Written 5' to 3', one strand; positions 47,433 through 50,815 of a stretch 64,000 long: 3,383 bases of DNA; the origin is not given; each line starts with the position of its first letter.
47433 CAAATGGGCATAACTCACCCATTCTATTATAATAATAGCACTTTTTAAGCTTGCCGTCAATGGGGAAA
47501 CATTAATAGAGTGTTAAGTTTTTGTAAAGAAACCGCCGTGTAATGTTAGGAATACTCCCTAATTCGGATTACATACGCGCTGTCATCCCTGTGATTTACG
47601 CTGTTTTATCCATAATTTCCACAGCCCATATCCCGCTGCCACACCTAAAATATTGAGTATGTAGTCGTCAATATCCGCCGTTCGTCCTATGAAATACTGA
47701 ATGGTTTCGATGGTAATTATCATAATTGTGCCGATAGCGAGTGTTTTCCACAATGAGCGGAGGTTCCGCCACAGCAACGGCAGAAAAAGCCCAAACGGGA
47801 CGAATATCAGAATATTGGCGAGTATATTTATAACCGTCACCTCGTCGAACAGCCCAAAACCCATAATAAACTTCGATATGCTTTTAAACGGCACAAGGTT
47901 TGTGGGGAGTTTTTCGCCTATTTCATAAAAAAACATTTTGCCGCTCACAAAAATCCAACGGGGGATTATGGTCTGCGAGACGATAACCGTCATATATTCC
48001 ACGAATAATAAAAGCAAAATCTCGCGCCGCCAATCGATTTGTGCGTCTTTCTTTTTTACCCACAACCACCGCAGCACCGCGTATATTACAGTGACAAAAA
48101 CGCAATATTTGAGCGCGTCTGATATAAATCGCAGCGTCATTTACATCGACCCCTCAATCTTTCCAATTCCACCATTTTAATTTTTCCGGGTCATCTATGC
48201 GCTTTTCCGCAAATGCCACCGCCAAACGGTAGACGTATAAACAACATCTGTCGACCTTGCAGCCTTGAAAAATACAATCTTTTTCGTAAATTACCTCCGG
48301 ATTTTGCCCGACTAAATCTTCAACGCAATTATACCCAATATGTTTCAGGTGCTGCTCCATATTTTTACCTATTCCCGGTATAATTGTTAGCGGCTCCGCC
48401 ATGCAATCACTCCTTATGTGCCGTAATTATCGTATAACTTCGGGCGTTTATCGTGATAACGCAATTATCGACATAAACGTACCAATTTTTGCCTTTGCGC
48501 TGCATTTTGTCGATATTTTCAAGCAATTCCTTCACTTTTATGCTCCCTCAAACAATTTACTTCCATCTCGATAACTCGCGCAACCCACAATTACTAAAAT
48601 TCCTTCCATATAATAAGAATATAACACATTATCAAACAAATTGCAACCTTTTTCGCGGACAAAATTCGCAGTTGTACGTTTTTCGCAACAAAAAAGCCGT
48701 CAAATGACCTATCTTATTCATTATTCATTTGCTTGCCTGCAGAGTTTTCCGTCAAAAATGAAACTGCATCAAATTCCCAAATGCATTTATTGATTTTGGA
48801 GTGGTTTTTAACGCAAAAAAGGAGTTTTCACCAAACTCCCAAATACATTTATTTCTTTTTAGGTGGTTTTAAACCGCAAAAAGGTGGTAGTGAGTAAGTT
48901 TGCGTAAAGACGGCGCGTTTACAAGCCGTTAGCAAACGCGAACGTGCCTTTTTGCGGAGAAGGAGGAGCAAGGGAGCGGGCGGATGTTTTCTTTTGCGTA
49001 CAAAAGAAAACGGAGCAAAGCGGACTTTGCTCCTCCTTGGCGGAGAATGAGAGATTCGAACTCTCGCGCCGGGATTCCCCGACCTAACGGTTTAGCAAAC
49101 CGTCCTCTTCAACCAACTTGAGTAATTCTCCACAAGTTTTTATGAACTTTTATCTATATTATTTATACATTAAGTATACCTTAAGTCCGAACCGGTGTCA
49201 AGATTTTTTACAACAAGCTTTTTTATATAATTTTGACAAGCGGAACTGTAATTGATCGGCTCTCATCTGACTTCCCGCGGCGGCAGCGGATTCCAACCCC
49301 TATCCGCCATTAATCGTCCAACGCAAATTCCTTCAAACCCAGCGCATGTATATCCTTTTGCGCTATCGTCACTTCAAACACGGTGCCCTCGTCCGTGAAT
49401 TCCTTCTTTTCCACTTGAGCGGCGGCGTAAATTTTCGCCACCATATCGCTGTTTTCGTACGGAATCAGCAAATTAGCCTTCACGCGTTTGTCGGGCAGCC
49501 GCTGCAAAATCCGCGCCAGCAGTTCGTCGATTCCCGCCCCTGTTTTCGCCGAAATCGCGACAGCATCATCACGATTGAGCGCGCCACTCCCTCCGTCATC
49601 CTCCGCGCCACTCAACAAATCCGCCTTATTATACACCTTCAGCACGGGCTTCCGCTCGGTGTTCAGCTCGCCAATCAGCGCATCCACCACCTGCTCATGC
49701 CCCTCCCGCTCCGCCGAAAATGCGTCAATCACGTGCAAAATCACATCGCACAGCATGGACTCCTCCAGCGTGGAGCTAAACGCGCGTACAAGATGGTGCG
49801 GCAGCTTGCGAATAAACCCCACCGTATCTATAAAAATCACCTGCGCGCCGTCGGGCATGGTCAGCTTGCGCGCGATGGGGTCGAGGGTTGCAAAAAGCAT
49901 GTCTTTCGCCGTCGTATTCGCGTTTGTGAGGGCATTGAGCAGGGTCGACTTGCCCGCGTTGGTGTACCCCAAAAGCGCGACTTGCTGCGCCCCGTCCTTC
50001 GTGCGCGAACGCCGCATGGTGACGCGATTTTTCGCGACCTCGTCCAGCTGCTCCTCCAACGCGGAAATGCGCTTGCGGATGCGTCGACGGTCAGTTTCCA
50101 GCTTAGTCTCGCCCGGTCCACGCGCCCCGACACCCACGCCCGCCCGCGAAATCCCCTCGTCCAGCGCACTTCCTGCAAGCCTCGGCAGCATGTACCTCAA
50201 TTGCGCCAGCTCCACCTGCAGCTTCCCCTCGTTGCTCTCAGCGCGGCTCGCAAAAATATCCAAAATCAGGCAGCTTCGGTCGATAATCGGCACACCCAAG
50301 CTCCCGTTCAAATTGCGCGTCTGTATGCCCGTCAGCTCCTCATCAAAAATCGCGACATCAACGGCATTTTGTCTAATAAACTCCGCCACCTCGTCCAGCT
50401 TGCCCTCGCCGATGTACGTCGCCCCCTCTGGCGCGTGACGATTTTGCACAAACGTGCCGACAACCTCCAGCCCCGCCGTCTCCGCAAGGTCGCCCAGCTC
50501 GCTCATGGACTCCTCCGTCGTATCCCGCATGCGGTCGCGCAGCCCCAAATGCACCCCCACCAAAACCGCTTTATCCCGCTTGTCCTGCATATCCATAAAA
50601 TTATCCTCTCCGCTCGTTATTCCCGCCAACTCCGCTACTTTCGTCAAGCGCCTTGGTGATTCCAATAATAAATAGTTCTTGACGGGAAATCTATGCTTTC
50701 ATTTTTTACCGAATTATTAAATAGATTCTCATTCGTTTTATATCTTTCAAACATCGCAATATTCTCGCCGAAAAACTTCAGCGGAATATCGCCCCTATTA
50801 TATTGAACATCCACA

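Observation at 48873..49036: Copy B has mutually exclusive pairings at the tRNA-Ser junction (terminator-like hairpin versus long-range helix)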

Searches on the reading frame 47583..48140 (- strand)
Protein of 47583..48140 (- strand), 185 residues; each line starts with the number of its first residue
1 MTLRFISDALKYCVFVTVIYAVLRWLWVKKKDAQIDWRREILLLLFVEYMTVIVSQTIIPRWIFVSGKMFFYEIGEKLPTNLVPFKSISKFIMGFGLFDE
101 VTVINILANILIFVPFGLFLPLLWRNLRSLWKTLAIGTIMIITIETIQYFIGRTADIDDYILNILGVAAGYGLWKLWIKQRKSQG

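Call 24: search_protein_families(library=pfam, proteins=[window:47583-48140:-], max_evalue=0.001)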
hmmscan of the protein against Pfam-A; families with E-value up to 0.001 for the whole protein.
window:47583-48140:- (185 aa): 1 family
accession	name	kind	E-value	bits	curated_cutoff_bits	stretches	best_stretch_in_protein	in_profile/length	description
PF04892.17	VanZ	-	2.9e-25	89.8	30.1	1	47-177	2-125/126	VanZ like family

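Call 70: find_encoding_contigs(protein=window:47583-48140:-, flank=3000, max_places=8)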
Protein window:47583-48140:- (185 aa): 1 contig read that carries it; 1 place shown.
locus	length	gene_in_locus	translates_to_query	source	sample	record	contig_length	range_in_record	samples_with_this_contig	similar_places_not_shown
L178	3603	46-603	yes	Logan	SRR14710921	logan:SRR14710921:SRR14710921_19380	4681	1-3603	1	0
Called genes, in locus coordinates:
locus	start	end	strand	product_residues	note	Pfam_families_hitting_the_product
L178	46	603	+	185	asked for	PF04892:VanZ-LLP1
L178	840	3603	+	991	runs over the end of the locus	-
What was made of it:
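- Tried and rejected: Other strains. find_encoding_contigs with the window's VanZ protein returned one short contig that does not reach the tRNA (call 70).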

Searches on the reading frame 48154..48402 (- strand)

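Call 24: search_protein_families(library=pfam, proteins=[window:48154-48402:-], max_evalue=0.001)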
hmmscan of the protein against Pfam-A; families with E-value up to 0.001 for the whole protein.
window:48154-48402:- (82 aa): 1 family
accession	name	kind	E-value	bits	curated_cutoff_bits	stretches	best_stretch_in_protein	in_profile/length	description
PF11731.14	Cdd1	-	1.5e-21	76.8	25.5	1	4-82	7-82/86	Pathogenicity locus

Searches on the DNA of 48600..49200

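Call 11: search_rna_families(source=window, start=48600, end=49200, threshold=evalue, max_evalue=10)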
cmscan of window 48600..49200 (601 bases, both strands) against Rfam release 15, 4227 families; matches with E-value up to 10: 10.
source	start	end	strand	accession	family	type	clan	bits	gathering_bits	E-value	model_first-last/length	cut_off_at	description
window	49041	49131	-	RF00005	tRNA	Gene; tRNA;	CL00001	56.6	29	1.4e-11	1-71/71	no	tRNA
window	49041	49095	+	RF04351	Plastid-psbl-rps4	Cis-reg;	-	34.7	68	1.4e-05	1-53/53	no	Plastid-psbl-rps4 3UTR RNA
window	48956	49038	-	RF04343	Plastid-psbA-2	Cis-reg;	CL00153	19.7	55.8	0.5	1-60/60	no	Plastid-psbA-2 3UTR RNA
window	48956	49044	+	RF01939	mir-761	Gene; miRNA;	-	17.4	82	1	1-65/65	no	mir-761 microRNA precursor family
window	48834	48870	+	RF04154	mir-1277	Gene; miRNA;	-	17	81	3.5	1-78/78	no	mir-1277 microRNA precursor family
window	48744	48884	-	RF03532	SQ2397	Cis-reg;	-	16.3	100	2.4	1-243/243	no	Cis-regulator of HTH transcription factor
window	48958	48997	+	RF00489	ctRNA_p42d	Gene; antisense;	-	15.7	50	2.2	1-46/46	no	ctRNA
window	48849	48889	-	RF00486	mir-129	Gene; miRNA;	-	14.3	48.6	7.8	1-75/75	no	mir-129 microRNA precursor family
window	48741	48852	-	RF00015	U4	Gene; snRNA; splicing;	CL00007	12.3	46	3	1-138/138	no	U4 spliceosomal RNA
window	49122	49178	-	RF01478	rli47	Gene; sRNA;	-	9.6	200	3.9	1-508/508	no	Listeria sRNA rli47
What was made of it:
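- On RtT RNA (RF00391) and any other Rfam 15 family: Region 48600-49200 at E up to 10 gives only noise (call 11).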

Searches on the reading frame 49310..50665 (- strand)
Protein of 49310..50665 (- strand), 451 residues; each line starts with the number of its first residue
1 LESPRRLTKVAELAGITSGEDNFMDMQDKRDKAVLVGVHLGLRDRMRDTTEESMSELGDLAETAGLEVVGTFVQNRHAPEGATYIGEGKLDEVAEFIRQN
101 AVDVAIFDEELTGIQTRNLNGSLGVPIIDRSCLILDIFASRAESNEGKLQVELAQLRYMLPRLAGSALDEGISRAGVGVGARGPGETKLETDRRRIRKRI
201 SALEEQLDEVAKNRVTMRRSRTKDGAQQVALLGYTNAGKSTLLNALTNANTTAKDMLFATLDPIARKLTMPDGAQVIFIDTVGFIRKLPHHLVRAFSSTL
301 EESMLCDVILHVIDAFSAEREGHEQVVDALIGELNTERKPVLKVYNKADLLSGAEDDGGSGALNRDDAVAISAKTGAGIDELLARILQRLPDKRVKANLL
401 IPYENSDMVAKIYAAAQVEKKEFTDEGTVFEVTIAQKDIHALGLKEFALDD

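Call 24: search_protein_families(library=pfam, proteins=[window:49310-50665:-], max_evalue=0.001)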
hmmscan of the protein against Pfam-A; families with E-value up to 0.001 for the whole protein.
window:49310-50665:- (451 aa): 11 families
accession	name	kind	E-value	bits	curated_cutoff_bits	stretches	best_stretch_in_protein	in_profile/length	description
PF13167.11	GTP-bdg_N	-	2.1e-30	105.6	25.4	1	51-139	1-89/89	GTP-binding GTPase N-terminal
PF16360.10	GTP-bdg_M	-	1.5e-27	96.3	29.5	1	141-221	1-79/79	GTP-binding GTPase Middle Region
PF01926.29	MMR_HSR1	-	5.8e-23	81.6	21.9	1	228-347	1-113/113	50S ribosome-binding GTPase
PF19275.4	HflX_C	-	3.6e-11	43.5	26.4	1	362-440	6-85/102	HflX C-terminal domain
PF02421.24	FeoB_N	-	7.5e-07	29.2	27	1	228-384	2-154/156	Ferrous iron transport protein B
PF16897.10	MMR_HSR1_Xtn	-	7.2e-06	26.4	35.2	1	322-390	41-104/106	C-terminal region of MMR_HSR1 domain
PF02492.25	cobW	-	0.00012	22.2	20.7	0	256-327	69-138/180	CobW/HypB/UreG, nucleotide-binding domain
PF00009.33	GTP_EFTU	-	0.00012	22.2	26.5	0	296-391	82-187/188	Elongation factor Tu GTP binding domain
PF00350.29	Dynamin_N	-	0.0002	21.8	27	0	229-263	1-35/168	Dynamin family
PF00025.27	Arf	-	0.00041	20.3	22.3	0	225-358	13-135/174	ADP-ribosylation factor family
PF12631.12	MnmE_helical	-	0.00097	19.7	40.1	0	191-394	62-139/211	MnmE helical domain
